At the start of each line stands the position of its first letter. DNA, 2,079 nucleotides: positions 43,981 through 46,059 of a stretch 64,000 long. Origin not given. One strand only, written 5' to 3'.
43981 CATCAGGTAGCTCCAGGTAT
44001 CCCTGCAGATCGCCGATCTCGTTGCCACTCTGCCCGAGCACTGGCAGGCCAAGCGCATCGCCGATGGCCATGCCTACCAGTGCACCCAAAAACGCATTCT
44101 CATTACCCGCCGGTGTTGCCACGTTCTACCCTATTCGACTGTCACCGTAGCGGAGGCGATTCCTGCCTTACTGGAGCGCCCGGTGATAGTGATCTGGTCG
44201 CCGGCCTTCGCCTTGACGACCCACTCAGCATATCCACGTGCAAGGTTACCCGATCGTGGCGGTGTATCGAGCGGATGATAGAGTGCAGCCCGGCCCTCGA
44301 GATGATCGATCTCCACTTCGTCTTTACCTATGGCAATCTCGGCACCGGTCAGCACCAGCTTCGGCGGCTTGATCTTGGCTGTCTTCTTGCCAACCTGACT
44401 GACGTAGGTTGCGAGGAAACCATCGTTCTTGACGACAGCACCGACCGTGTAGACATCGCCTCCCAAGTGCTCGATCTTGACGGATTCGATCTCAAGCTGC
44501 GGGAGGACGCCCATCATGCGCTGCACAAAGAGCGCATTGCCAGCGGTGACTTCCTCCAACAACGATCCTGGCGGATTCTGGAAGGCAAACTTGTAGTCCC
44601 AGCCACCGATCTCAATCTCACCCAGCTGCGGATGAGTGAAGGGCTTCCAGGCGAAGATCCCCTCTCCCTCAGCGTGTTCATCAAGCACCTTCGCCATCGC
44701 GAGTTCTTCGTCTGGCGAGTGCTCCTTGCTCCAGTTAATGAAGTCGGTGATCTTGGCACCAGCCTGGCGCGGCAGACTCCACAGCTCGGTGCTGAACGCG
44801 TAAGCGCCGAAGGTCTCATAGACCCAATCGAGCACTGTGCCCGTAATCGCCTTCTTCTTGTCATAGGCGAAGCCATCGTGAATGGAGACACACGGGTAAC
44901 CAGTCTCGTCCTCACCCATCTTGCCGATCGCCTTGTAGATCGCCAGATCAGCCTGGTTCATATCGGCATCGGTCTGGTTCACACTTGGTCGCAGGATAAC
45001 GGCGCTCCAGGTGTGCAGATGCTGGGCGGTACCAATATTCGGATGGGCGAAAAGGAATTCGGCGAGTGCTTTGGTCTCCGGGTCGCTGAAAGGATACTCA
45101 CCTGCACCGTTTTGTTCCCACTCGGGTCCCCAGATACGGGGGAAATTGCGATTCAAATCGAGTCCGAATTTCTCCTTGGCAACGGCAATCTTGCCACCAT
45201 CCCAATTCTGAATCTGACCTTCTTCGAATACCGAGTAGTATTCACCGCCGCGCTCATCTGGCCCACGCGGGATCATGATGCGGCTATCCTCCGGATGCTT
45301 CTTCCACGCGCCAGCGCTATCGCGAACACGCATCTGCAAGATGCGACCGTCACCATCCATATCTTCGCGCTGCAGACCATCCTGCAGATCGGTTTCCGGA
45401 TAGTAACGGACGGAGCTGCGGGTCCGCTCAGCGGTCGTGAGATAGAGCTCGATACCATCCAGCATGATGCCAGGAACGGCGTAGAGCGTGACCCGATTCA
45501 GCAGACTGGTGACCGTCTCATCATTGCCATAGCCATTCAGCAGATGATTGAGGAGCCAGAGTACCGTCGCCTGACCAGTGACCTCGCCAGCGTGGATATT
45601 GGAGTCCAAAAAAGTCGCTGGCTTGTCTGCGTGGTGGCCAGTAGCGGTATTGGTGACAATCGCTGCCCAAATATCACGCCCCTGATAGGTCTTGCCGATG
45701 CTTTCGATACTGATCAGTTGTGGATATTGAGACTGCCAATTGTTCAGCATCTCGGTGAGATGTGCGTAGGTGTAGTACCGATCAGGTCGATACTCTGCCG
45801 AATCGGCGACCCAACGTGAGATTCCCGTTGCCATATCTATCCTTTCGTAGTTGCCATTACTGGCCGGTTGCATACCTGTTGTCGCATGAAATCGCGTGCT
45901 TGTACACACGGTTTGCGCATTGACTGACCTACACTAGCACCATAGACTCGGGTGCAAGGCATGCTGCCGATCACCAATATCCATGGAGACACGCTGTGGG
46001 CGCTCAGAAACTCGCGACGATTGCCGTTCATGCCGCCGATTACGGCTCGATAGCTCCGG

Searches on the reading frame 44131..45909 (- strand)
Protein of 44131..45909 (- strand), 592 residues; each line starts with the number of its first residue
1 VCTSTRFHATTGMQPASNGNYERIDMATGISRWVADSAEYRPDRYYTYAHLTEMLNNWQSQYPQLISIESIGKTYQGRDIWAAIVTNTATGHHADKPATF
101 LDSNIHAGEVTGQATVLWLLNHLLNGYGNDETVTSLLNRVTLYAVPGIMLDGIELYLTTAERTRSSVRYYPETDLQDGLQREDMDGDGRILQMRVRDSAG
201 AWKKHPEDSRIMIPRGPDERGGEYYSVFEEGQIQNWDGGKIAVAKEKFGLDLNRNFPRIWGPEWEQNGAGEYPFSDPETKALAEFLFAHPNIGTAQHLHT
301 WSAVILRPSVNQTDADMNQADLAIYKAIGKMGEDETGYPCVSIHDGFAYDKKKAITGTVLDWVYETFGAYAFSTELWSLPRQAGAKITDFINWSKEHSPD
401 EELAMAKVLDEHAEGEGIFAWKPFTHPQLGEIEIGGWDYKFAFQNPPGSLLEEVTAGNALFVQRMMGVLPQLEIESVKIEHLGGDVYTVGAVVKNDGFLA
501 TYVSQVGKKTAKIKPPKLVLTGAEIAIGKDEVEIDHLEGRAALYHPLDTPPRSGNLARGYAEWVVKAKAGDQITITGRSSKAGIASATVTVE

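Call 45: search_protein_families(library=pfam, proteins=[window:44131-45909:-], max_evalue=0.0001)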
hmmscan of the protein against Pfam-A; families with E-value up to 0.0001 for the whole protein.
window:44131-45909:- (592 aa): 1 family
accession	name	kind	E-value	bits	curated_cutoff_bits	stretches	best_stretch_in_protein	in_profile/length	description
PF00246.29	Peptidase_M14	-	4.2e-46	158.3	21.6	1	52-377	2-262/286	Zinc carboxypeptidase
